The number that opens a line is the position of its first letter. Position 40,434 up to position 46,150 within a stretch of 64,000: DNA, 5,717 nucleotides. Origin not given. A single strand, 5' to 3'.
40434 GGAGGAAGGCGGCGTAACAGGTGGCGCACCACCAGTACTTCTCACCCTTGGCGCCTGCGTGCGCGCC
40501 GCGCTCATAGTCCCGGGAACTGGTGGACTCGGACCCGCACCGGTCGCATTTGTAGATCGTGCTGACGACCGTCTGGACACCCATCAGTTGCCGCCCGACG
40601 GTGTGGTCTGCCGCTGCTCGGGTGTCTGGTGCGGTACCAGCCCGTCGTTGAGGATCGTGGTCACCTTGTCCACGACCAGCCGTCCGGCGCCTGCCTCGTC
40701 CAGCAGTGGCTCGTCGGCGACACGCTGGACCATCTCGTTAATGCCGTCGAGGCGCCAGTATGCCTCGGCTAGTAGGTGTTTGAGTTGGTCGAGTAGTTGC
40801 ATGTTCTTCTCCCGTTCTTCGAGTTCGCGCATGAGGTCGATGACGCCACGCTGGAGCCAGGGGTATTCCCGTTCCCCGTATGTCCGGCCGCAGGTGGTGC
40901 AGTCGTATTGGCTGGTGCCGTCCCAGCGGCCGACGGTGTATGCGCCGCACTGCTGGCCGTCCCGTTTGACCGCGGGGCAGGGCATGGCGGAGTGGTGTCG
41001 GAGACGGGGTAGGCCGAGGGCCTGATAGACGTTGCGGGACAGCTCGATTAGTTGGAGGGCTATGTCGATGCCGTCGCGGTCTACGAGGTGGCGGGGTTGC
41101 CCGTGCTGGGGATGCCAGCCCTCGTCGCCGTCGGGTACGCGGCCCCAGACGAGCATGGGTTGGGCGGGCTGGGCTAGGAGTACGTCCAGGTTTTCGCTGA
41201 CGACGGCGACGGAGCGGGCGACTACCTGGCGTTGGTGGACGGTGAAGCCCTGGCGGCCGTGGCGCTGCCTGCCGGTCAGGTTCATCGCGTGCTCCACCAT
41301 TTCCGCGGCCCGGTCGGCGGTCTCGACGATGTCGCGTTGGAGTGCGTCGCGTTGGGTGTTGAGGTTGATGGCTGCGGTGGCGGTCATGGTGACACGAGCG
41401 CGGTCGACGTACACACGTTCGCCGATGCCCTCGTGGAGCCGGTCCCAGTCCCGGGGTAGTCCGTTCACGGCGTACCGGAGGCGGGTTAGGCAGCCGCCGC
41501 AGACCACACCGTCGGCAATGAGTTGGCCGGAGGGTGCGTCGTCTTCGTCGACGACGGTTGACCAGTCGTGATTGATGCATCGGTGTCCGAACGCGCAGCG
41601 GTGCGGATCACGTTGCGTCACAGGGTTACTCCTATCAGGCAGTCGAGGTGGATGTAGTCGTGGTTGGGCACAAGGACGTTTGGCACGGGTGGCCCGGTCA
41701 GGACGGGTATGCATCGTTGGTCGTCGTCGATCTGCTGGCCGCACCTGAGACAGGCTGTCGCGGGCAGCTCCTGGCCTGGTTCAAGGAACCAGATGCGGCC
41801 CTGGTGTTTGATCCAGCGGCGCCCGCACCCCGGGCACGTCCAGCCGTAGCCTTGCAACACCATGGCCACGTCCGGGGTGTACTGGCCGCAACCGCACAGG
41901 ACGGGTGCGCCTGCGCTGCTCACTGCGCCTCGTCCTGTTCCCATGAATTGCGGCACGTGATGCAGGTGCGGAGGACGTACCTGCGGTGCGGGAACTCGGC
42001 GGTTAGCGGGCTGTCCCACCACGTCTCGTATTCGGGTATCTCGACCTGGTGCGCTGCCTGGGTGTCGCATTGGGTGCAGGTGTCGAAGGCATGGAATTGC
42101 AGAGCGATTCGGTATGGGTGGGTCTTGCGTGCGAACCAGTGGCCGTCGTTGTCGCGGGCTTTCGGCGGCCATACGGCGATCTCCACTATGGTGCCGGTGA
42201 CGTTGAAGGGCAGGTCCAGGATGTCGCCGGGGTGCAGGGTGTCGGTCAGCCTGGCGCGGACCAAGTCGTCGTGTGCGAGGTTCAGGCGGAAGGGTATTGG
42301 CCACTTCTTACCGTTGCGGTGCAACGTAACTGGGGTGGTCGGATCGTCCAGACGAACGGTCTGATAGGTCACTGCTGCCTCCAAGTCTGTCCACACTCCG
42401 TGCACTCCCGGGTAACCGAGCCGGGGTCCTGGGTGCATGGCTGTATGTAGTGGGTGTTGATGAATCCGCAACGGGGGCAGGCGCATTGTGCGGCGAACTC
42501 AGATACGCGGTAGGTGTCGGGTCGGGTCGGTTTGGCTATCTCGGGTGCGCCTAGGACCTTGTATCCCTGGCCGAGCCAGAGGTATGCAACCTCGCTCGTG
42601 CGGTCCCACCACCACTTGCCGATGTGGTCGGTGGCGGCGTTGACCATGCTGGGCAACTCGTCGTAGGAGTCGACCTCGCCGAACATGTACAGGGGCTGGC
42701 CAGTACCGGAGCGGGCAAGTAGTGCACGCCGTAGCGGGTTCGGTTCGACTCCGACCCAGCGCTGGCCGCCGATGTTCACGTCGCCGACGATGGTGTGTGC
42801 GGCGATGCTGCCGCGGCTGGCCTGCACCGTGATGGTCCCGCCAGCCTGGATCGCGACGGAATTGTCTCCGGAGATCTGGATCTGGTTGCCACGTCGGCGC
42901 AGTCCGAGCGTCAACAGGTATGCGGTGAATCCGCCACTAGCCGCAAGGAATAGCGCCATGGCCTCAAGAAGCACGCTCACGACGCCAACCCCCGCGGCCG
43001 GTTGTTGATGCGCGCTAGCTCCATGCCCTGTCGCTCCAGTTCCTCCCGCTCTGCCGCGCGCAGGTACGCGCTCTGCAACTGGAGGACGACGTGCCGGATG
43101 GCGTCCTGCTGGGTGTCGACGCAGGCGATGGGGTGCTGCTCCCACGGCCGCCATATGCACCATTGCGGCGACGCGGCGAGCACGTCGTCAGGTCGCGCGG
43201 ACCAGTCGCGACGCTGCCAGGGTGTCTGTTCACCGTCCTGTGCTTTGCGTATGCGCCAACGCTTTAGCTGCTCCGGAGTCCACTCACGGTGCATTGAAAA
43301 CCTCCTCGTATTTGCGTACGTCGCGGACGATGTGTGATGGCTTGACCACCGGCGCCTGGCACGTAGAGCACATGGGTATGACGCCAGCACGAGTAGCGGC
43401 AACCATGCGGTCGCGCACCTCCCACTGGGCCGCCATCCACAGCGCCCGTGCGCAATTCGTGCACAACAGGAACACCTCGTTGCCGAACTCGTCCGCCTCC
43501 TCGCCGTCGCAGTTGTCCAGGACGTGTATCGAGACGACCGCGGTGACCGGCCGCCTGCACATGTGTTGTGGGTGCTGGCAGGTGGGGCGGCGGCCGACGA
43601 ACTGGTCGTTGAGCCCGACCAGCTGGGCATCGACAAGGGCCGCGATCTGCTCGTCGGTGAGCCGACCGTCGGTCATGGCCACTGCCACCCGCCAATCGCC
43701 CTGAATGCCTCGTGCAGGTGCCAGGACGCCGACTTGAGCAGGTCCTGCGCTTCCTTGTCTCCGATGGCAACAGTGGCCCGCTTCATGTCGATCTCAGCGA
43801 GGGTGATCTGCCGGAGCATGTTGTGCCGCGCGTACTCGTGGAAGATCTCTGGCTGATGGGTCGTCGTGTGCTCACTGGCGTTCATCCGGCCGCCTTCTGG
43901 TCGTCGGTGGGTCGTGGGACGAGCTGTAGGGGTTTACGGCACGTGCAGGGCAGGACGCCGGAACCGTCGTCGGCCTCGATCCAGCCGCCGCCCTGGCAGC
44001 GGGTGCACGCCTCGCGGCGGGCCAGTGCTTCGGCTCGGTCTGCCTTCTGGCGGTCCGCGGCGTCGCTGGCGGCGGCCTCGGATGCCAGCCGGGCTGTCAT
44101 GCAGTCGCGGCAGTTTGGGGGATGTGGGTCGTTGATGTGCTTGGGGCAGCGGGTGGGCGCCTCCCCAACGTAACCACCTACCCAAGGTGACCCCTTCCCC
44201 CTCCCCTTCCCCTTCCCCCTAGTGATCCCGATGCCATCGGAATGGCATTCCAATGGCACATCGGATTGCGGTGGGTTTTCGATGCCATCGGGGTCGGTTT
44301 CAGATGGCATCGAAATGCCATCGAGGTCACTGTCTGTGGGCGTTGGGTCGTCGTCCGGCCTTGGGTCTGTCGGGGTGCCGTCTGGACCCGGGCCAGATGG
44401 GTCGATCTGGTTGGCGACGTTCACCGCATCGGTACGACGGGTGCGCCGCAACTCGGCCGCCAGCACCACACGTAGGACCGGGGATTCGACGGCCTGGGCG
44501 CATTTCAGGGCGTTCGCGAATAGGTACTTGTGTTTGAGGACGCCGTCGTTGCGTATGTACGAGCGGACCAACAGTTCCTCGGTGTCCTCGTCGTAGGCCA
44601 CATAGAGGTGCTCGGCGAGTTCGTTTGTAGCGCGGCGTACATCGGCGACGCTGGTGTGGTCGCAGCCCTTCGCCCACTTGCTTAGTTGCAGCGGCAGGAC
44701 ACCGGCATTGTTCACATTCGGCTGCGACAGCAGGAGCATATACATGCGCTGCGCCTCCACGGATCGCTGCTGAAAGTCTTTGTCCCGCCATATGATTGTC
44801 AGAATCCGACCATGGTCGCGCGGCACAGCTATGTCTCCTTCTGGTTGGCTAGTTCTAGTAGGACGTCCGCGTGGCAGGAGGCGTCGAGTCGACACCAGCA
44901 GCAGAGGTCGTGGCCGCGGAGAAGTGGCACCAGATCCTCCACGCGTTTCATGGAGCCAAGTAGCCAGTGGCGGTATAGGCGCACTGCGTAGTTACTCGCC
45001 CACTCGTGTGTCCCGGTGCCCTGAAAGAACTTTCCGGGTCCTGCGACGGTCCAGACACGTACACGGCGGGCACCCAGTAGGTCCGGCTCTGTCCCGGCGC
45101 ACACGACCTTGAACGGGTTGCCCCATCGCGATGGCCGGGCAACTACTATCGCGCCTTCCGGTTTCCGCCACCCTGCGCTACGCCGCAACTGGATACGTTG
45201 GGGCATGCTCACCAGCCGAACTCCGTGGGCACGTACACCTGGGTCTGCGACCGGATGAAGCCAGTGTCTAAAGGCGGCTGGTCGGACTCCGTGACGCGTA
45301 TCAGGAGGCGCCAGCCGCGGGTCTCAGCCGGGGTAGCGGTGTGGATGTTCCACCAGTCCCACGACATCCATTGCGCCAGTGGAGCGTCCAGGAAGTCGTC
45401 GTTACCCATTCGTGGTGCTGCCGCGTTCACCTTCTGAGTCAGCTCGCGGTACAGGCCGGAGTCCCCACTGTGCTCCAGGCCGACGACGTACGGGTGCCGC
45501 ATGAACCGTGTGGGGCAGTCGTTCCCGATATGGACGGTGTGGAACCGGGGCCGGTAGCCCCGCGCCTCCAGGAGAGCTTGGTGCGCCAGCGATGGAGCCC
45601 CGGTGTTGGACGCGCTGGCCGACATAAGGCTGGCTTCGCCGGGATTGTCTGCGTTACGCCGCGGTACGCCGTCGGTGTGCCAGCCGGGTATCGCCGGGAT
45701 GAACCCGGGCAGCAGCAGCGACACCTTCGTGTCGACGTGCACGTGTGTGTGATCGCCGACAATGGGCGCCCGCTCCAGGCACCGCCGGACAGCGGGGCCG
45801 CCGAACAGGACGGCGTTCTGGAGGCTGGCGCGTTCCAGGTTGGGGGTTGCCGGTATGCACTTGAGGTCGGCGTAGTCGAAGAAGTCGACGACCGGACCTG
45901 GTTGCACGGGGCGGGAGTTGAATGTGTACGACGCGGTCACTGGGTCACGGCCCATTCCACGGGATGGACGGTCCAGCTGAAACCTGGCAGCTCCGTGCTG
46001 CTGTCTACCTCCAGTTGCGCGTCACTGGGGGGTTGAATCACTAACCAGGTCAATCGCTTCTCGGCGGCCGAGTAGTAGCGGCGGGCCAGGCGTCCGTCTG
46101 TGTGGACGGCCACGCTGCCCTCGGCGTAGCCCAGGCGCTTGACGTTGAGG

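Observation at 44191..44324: Iteron-like repeat cluster on a ~11-bp register embedded in the linker of an initiator-like gene, next to a (CCCCTT)5 tract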

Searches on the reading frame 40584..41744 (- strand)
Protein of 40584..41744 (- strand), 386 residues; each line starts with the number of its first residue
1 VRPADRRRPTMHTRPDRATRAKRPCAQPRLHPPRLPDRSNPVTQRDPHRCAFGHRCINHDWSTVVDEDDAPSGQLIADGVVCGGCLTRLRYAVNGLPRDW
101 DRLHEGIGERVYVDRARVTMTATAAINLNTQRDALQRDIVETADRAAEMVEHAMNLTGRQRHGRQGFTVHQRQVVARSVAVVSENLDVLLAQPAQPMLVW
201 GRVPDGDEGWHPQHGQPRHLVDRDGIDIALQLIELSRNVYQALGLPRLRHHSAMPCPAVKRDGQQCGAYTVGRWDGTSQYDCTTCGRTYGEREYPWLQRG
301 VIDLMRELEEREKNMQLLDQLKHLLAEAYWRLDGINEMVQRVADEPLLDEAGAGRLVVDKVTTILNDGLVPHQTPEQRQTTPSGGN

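Call 35: search_protein_families(library=phrogs, proteins=[window:40584-41744:-], max_evalue=0.001)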
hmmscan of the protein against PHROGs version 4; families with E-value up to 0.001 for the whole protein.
window:40584-41744:- (386 aa): 2 families
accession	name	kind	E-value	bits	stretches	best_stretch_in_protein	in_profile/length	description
phrog_1568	-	DNA, RNA and nucleotide metabolism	9e-37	128.1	1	44-381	3-250/264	DNA binding protein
phrog_1467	-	unknown function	2.6e-07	31.4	1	80-299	24-211/226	-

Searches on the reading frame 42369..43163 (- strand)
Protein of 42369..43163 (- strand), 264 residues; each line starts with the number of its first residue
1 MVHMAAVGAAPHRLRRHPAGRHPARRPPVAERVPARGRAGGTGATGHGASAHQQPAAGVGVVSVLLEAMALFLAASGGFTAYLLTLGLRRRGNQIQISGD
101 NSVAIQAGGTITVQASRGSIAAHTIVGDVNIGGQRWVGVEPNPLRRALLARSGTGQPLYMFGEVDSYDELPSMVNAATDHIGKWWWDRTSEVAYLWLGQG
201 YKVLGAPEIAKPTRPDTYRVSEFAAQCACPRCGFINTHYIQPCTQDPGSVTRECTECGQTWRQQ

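Call 35: search_protein_families(library=phrogs, proteins=[window:42369-43163:-], max_evalue=0.001)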
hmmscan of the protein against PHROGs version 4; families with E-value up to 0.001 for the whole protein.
window:42369-43163:- (264 aa): 1 family
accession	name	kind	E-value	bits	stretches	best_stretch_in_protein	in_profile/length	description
phrog_15197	-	unknown function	0.00017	22.2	0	192-243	213-264/330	-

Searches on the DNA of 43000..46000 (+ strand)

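Call 8: search_dna_similar(query=window:43000-46000:+, collection=phages, mode=distant, max_rows=20)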
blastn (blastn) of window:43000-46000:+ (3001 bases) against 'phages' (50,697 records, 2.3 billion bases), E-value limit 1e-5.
Records with a match: 81; places in all: 81; records where one place covers at least 80% of the query: 1.
Best place of each record, by identity: 90-95% 2; 80-90% 4; 60-80% 75.
By first word of the organism name: Mycobacterium 53; Gordonia 25; Rhodococcus 2; Klebsiella 1.
By host as written in the record: Mycobacterium smegmatis mc2 155 32; Gordonia terrae 3612 22; Mycobacterium smegmatis mc#155 6; Mycolicibacterium smegmatis 2; Gordonia alkanivorans strain CON72 2; Mycobacterium abscessus T49 2; Mycobacterium smegmatis 2; Mycobacteruim smegmatis mc2 155 2; and 10 more.
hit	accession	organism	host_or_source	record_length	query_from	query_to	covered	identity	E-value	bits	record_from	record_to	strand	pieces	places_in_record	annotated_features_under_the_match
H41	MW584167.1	Mycobacterium phage prophiGD43A-5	Mycobacterium abscessus GD43A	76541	1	2999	100%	93.3%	0e+0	4501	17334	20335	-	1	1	36: helix-turn-helix DNA binding protein | 34: hypothetical protein | 38: hypothetical protein | 35: hypothetical protein | 39: hypothetical protein | and 2 other names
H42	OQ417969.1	Mycobacterium phage prophiT37-1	Mycobacterium abscessus T37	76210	1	2999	70%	92.4%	0e+0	3042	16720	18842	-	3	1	34: helix-turn-helix DNA binding protein | 35: hypothetical protein | 33: hypothetical protein | 36: hypothetical protein | 32: hypothetical protein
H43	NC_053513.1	Mycobacterium phage Aziz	Mycobacterium smegmatis mc2 155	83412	2207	2848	21%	67.6%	5e-42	179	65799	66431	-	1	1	137: hypothetical protein | 138: hypothetical protein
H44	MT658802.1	Mycobacterium phage Aziz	Mycobacterium smegmatis mc2 155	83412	2207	2848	21%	67.6%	5e-42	179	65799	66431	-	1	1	137: hypothetical protein | 138: hypothetical protein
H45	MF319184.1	Mycobacterium phage GenevaB15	Mycobacterium smegmatis mc2 155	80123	2207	2848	21%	67.6%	1e-43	185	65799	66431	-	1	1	hypothetical protein (x2)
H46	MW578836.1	Mycobacterium phage Nanosmite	Mycobacterium smegmatis mc2 155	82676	2210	2851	21%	66.7%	2e-35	159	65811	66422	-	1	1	132: hypothetical protein | 133: hypothetical protein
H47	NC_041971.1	Mycobacterium phage Rey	Mycobacterium smegmatis mc2 155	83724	2207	2852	22%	66.0%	5e-36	160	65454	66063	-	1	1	139: hypothetical protein | 140: hypothetical protein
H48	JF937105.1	Mycobacterium phage Rey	Mycobacterium smegmatis mc2 155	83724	2207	2852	22%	66.0%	5e-36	160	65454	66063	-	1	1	139: hypothetical protein | 140: hypothetical protein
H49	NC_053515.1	Mycobacterium phage MrMagoo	Mycobacterium smegmatis mc2 155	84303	2207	2763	19%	65.9%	4e-24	121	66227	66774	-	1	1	140: hypothetical protein | 141: hypothetical protein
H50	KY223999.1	Mycobacterium phage MrMagoo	Mycobacterium smegmatis mc2 155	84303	2207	2763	19%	65.9%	4e-24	121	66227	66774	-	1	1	140: hypothetical protein | 141: hypothetical protein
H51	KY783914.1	Mycobacterium phage GardenSalsa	Mycobacterium smegmatis mc2 155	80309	2207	2763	19%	65.9%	4e-24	121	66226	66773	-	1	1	hypothetical protein (x2)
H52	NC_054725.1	Gordonia phage Skog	Gordonia terrae 3612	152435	2210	2852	11%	73.7%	6e-22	205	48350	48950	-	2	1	119: hypothetical protein | 120: hypothetical protein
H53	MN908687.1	Gordonia phage Skog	Gordonia terrae 3612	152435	2210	2852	11%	73.7%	6e-22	205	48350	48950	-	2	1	119: hypothetical protein | 120: hypothetical protein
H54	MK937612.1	Mycobacterium phage LilhomieP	Mycobacterium smegmatis mc2 155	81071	2210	2852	12%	73.0%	2e-22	193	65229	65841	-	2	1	121: hypothetical protein | 122: hypothetical protein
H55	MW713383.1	Mycobacterium phage SirSheldon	Mycolicibacterium smegmatis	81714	2210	2852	12%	71.5%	2e-16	174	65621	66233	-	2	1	hypothetical protein (x2)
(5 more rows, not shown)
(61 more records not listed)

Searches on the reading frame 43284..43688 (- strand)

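Call 35: search_protein_families(library=phrogs, proteins=[window:43284-43688:-], max_evalue=0.001)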
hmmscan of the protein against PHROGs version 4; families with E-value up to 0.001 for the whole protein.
window:43284-43688:- (134 aa): 1 family
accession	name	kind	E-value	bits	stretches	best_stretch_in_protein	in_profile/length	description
phrog_33633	-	unknown function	1.9e-07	32.3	1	41-121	65-146/151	-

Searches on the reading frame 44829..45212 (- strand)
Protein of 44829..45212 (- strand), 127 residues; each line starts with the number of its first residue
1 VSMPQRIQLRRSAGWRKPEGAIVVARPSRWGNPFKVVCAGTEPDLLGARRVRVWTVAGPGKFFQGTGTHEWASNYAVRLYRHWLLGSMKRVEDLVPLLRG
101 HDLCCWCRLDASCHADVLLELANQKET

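Call 35: search_protein_families(library=phrogs, proteins=[window:44829-45212:-], max_evalue=0.001)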
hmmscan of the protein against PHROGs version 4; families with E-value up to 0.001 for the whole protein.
window:44829-45212:- (127 aa): 2 families
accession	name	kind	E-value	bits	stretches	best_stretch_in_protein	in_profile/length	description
phrog_464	-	unknown function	5.4e-31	109.3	1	1-124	189-287/322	unknown function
phrog_32227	-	unknown function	5.6e-29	102.5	1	2-124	108-222/230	-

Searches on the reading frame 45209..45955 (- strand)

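Call 35: search_protein_families(library=phrogs, proteins=[window:45209-45955:-], max_evalue=0.001)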
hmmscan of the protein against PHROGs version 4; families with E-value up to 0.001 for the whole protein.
window:45209-45955:- (248 aa): 1 family
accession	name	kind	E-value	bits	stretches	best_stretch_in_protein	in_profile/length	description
phrog_1843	-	unknown function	1.9e-61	208.6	1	8-248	3-222/222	-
